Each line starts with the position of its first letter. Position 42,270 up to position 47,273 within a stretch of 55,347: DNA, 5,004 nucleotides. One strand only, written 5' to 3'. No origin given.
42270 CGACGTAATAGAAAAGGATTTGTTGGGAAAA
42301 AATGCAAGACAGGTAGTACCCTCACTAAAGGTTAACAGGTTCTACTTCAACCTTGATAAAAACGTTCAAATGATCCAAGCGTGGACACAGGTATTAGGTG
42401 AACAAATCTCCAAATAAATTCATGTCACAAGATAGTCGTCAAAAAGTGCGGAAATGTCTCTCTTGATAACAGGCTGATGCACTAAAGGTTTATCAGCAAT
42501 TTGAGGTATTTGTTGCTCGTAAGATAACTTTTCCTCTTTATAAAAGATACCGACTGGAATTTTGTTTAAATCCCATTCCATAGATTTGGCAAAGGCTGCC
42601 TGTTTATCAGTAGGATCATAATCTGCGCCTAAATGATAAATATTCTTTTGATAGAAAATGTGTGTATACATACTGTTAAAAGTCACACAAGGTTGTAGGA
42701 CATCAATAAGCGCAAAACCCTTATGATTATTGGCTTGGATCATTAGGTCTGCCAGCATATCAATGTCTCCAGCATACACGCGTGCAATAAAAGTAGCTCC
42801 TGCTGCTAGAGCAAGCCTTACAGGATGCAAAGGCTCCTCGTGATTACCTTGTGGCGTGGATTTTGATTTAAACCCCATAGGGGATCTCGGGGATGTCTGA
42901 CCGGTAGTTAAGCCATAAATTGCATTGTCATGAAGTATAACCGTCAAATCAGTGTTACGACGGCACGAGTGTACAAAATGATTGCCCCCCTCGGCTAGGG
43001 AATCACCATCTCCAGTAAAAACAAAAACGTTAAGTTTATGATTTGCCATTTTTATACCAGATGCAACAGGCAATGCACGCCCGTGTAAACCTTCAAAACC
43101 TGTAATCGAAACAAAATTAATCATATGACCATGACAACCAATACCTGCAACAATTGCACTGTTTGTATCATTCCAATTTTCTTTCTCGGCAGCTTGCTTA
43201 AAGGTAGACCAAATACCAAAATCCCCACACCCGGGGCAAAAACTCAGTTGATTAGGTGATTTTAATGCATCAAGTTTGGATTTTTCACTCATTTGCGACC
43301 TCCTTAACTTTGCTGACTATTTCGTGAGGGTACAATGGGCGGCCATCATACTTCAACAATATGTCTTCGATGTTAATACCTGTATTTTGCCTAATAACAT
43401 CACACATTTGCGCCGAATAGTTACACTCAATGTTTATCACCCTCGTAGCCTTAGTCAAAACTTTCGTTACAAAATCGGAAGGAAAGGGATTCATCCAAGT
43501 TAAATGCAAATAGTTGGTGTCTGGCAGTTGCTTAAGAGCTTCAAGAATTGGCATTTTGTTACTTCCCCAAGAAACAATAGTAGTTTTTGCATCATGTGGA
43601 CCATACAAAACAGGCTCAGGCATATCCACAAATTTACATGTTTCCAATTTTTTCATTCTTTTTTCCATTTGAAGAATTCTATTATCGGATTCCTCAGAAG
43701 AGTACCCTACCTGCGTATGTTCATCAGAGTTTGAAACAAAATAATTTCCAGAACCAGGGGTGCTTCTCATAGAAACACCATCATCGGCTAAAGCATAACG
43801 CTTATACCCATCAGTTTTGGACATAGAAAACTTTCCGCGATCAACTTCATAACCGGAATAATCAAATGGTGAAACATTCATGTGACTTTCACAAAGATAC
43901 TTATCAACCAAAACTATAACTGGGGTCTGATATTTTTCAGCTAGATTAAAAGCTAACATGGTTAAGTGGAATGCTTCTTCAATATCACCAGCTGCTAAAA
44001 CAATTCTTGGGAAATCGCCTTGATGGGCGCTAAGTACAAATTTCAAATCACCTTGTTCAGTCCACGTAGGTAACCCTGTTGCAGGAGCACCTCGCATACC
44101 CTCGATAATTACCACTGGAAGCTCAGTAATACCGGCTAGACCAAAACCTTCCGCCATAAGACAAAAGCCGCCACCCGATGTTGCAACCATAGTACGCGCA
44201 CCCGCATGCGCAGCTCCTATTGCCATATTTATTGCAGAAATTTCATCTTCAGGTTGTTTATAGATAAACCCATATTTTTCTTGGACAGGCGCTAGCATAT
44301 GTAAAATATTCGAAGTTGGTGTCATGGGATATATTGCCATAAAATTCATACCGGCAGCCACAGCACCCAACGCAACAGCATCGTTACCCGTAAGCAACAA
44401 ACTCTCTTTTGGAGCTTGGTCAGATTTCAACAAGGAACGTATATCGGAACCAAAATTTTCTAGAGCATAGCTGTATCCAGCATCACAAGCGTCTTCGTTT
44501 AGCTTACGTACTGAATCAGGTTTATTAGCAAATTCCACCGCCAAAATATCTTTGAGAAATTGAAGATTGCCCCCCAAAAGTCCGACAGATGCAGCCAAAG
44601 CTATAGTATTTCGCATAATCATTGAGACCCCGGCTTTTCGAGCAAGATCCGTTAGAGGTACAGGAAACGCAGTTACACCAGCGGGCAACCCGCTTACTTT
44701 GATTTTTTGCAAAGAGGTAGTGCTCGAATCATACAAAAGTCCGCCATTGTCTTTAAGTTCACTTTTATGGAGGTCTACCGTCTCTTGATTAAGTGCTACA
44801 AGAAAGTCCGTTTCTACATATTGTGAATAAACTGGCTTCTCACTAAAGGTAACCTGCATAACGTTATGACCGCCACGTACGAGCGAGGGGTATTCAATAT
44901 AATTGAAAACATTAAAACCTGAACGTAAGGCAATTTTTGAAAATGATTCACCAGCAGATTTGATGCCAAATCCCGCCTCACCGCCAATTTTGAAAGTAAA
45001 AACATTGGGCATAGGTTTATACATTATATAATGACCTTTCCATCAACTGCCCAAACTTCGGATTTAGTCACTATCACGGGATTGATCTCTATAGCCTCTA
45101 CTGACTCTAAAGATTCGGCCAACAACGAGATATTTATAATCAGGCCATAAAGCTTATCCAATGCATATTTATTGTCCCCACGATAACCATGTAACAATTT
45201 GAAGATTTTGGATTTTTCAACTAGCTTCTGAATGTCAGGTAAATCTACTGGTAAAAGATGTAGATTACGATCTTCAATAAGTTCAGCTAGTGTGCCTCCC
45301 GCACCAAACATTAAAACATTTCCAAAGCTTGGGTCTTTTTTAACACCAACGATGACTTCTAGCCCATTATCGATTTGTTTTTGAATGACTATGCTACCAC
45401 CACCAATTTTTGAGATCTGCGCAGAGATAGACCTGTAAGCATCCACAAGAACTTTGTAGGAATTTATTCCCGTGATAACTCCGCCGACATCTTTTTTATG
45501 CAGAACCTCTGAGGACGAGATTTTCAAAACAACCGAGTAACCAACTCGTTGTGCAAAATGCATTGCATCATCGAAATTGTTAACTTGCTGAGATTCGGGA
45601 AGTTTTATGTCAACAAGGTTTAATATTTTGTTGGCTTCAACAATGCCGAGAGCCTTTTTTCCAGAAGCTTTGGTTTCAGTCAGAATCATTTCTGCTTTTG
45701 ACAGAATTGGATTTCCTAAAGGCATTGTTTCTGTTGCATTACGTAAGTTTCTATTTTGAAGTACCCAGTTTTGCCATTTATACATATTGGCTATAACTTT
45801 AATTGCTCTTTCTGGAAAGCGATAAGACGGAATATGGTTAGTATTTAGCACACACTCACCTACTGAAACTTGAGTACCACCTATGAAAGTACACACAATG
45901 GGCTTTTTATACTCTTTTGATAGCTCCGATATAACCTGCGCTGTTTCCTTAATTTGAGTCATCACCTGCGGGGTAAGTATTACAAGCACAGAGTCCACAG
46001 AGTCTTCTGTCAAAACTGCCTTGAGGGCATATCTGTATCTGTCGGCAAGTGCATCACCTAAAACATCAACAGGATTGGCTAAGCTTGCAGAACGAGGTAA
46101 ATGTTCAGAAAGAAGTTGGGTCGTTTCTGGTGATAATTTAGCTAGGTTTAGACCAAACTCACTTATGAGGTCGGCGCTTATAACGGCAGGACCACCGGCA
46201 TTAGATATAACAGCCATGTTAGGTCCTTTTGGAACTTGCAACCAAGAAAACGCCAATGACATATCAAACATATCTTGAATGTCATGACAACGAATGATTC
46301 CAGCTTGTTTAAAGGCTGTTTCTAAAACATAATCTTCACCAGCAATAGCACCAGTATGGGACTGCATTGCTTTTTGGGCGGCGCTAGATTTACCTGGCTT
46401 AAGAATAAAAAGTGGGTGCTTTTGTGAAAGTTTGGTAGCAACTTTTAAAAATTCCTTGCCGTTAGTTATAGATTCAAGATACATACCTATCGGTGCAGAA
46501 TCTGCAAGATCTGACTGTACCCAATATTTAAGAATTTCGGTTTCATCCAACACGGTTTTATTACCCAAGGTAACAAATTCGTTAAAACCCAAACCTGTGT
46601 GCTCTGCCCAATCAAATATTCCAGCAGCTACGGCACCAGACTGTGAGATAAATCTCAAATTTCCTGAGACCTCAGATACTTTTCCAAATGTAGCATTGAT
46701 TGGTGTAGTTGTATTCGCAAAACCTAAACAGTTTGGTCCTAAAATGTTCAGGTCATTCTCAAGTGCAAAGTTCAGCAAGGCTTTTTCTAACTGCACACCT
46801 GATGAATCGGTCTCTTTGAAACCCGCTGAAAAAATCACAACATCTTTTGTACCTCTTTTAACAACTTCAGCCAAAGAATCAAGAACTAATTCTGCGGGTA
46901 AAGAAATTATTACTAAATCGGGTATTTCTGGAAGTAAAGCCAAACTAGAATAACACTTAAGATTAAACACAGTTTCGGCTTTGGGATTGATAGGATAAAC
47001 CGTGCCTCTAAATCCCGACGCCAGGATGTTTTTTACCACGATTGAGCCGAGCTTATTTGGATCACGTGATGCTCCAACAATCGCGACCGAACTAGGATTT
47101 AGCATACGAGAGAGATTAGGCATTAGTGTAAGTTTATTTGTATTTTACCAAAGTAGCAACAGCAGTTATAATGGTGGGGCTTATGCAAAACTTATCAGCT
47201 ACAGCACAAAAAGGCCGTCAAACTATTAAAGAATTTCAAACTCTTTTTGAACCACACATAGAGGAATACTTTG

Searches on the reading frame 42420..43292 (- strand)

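Call 104: search_protein_families(library=pfam, proteins=[window:42420-43292:-], max_evalue=0.00001)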
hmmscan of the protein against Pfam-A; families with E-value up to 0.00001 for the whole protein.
window:42420-43292:- (290 aa): 2 families
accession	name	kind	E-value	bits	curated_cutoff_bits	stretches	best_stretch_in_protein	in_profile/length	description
PF02775.26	TPP_enzyme_C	-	1e-28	100.5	21.9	1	51-198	2-151/151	Thiamine pyrophosphate enzyme, C-terminal TPP binding domain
PF12367.13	PFO_beta_C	-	6.7e-22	77.8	24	1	202-266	1-65/66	Pyruvate ferredoxin oxidoreductase beta subunit C terminal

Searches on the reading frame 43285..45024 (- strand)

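Call 104: search_protein_families(library=pfam, proteins=[window:43285-45024:-], max_evalue=0.00001)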
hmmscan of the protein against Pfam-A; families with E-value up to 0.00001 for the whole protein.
window:43285-45024:- (579 aa): 2 families
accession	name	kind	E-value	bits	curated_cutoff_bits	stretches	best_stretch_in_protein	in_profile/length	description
PF01855.24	POR_N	-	7.8e-55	186.5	27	1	220-441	2-216/231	Pyruvate flavodoxin/ferredoxin oxidoreductase, thiamine diP-bdg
PF01558.24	POR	-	2.3e-31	109.7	27.4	1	18-184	2-172/173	Pyruvate ferredoxin/flavodoxin oxidoreductase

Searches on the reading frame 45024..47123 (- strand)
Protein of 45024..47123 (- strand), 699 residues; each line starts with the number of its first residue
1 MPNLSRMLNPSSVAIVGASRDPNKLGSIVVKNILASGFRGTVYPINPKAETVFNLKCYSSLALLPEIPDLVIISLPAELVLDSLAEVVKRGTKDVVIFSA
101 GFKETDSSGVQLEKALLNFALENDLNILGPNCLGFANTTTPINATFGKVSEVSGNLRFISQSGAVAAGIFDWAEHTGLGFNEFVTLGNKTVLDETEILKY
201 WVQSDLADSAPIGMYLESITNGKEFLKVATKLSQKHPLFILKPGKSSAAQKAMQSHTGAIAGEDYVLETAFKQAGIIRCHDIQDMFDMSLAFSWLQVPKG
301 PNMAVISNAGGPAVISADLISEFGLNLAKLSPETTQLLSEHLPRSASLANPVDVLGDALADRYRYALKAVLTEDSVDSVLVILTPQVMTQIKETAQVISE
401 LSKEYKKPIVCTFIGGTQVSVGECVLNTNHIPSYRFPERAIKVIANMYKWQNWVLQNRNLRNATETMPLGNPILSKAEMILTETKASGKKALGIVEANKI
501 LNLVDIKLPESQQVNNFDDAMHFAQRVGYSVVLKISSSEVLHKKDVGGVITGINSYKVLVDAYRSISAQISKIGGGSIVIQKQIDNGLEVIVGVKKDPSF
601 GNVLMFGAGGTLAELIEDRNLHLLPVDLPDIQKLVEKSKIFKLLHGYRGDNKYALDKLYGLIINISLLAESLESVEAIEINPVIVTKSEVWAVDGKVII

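Call 104: search_protein_families(library=pfam, proteins=[window:45024-47123:-], max_evalue=0.00001)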
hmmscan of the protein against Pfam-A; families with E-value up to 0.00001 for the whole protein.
window:45024-47123:- (699 aa): 5 families
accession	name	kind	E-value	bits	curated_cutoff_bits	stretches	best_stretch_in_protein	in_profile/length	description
PF13549.11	ATP-grasp_5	-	1.3e-54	185.3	27.6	1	485-699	3-221/221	ATP-grasp domain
PF13607.11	Succ_CoA_lig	-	3.7e-42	143.8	27.4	1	154-290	2-136/138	Succinyl-CoA ligase like flavodoxin domain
PF13380.12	CoA_binding_2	-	8e-22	78.3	22.8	1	12-137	2-115/116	CoA binding domain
PF02629.25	CoA_binding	-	1.7e-11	45.1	22.3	1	10-101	3-97/97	CoA binding domain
PF19045.5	Ligase_CoA_2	-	4.6e-10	40.2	23.7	1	305-451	3-155/162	Ligase-CoA domain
